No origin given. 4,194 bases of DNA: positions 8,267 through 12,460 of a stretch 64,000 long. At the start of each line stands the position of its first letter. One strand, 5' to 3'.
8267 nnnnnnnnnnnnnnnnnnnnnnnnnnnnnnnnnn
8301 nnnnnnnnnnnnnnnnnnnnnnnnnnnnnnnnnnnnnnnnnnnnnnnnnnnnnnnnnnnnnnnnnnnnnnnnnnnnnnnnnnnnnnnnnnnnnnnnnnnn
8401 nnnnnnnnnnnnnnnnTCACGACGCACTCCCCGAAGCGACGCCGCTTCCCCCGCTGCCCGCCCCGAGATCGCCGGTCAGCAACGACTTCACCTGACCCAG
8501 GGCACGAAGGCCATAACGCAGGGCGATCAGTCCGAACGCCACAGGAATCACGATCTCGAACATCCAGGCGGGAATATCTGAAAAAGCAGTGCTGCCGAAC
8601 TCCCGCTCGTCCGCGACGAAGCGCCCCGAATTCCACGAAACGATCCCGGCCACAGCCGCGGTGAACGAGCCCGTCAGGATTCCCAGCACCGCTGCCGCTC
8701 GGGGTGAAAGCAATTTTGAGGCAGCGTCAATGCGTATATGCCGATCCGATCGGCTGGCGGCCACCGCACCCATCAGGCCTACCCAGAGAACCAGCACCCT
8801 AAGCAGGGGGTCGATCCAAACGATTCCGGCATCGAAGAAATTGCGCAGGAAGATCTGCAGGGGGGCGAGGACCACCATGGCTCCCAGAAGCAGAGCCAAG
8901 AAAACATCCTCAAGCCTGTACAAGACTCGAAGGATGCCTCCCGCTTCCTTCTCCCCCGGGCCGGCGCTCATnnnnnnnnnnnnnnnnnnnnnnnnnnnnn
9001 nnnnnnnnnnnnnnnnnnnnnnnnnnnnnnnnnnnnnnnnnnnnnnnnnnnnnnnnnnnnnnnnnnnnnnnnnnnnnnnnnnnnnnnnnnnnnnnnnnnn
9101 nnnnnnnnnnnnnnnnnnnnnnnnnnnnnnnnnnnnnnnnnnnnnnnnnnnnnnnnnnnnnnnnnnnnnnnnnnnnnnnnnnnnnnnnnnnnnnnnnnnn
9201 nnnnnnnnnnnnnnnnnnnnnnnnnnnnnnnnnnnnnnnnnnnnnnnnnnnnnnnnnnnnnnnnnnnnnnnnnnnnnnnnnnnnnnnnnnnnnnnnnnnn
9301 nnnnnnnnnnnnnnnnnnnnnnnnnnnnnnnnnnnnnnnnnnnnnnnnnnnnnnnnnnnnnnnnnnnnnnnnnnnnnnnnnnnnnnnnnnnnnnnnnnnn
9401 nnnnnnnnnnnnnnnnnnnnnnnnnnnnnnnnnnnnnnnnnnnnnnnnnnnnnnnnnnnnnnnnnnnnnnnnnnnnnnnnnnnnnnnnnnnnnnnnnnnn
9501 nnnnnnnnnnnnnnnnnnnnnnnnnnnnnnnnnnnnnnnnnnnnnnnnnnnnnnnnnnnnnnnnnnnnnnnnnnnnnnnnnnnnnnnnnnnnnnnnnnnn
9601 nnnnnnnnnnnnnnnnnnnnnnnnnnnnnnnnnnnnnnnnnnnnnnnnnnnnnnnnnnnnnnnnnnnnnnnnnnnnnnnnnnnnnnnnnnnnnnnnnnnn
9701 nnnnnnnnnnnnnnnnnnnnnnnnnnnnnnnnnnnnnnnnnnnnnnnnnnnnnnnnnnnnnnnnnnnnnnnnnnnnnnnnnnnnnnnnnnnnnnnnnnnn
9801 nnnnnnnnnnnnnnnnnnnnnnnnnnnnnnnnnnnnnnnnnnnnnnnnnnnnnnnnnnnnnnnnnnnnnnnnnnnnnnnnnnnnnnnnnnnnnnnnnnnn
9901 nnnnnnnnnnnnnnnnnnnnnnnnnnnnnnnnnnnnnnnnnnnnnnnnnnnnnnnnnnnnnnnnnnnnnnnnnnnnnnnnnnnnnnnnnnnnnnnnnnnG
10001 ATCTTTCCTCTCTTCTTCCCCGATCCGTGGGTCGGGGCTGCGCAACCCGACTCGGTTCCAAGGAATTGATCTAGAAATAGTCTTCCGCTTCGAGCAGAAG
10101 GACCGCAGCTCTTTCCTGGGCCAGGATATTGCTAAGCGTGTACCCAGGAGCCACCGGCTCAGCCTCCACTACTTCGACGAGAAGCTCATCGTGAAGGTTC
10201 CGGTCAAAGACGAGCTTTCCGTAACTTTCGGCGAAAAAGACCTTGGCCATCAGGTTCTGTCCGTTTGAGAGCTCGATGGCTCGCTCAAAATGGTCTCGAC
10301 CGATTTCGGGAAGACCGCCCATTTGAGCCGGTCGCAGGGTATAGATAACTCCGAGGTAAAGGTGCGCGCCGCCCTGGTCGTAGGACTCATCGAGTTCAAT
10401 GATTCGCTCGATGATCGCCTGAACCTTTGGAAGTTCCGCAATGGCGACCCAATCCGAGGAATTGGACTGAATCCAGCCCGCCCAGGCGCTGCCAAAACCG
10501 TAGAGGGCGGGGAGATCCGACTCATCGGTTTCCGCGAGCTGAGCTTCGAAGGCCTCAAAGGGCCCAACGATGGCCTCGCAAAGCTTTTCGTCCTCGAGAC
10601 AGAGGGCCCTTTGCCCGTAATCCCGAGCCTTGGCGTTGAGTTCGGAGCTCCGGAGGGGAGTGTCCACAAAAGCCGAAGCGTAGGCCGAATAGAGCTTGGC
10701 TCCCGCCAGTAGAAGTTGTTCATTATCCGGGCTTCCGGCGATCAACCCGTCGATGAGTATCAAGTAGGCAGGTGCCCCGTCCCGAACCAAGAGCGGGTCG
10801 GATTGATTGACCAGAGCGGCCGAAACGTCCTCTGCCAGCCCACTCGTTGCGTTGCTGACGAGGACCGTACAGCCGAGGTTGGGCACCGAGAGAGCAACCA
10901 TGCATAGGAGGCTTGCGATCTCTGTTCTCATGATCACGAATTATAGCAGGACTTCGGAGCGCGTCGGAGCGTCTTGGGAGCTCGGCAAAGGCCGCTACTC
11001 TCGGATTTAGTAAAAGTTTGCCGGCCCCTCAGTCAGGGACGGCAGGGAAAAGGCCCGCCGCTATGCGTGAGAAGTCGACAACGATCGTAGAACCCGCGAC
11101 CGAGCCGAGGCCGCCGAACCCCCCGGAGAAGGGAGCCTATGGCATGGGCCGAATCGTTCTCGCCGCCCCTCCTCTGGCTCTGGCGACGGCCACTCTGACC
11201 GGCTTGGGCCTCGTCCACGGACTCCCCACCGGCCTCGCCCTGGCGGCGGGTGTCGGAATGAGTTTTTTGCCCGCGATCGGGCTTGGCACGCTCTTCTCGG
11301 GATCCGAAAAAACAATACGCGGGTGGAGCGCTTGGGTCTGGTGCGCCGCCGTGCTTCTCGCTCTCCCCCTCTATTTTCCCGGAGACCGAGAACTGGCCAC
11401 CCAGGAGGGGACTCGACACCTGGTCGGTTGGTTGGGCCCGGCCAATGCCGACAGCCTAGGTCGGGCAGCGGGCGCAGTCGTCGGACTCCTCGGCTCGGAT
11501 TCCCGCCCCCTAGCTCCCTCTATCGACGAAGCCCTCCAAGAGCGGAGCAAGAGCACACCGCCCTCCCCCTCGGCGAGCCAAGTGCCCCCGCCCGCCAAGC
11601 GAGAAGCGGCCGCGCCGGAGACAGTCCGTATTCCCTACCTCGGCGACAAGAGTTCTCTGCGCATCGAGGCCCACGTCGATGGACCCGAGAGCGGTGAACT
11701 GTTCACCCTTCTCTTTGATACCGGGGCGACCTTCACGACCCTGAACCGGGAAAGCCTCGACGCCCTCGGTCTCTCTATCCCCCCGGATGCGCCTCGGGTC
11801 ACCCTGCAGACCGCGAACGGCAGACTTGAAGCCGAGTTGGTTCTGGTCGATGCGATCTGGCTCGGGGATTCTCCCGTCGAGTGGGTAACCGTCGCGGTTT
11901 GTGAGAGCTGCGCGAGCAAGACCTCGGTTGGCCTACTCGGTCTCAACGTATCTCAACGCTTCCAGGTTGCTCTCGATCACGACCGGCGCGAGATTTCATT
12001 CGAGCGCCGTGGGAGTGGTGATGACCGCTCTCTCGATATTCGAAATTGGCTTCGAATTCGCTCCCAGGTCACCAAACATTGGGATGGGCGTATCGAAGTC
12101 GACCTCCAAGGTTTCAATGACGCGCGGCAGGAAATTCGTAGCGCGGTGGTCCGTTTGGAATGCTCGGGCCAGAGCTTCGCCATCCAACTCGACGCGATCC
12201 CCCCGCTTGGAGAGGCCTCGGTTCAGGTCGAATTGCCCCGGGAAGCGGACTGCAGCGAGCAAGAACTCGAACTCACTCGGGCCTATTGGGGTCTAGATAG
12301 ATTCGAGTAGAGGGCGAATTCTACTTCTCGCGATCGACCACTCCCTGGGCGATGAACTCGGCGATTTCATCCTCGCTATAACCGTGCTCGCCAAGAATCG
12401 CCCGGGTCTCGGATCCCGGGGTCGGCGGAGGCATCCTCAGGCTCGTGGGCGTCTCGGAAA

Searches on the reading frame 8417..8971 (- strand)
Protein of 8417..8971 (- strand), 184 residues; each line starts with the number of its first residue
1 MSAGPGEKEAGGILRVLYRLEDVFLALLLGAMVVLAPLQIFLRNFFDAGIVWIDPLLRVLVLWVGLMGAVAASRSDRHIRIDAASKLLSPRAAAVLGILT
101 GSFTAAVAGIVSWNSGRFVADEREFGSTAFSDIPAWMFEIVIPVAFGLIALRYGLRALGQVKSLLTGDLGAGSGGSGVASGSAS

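Call 92: search_protein_families(library=pfam, proteins=[window:8417-8971:-], max_evalue=0.001)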
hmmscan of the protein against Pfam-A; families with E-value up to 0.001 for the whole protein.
window:8417-8971:- (184 aa): 1 family
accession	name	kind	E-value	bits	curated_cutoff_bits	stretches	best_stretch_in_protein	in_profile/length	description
PF04290.18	DctQ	-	2e-25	89.6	28.3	1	32-161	1-130/132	Tripartite ATP-independent periplasmic transporters, DctQ component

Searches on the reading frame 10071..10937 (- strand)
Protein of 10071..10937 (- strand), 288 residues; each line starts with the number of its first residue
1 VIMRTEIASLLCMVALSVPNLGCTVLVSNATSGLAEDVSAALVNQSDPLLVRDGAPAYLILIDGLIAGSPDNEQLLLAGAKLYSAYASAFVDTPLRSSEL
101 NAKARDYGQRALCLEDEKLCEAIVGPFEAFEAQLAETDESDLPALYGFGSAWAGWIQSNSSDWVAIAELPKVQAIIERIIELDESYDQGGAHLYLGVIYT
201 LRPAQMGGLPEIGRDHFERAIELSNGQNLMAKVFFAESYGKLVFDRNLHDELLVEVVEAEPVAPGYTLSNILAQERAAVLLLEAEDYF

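Call 42: search_protein_families(library=pfam, proteins=[window:10071-10937:-], max_evalue=0.0001)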
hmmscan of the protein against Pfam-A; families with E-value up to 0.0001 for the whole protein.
window:10071-10937:- (288 aa): 1 family
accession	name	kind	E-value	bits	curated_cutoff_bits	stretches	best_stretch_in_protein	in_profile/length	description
PF16811.11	TAtT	-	1.4e-74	251.1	26.5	1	44-288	1-263/263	TRAP transporter T-component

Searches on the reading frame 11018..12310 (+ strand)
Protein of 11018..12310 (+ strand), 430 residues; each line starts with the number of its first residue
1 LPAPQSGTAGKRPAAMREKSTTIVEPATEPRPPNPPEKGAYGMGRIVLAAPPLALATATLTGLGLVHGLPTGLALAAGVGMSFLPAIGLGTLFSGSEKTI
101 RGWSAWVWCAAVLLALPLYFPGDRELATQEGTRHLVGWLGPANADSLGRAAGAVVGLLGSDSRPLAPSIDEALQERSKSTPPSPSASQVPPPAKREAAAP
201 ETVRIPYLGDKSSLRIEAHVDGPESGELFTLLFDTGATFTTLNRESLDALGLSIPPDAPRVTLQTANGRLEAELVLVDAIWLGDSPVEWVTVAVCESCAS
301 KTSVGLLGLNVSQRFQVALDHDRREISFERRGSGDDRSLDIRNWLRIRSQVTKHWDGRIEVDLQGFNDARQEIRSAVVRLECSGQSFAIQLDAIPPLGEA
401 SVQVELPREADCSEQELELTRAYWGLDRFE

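Call 42: search_protein_families(library=pfam, proteins=[window:11018-12310:+], max_evalue=0.0001)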
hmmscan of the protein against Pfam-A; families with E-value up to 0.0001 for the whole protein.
window:11018-12310:+ (430 aa): 2 families
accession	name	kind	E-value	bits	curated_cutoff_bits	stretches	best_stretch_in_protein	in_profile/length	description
PF13650.11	Asp_protease_2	-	8.5e-13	49.3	24.3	1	227-311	8-90/90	Aspartyl protease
PF13975.11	gag-asp_proteas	-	1.8e-11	44.9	28.2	1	226-311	7-89/92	gag-polyprotein putative aspartyl protease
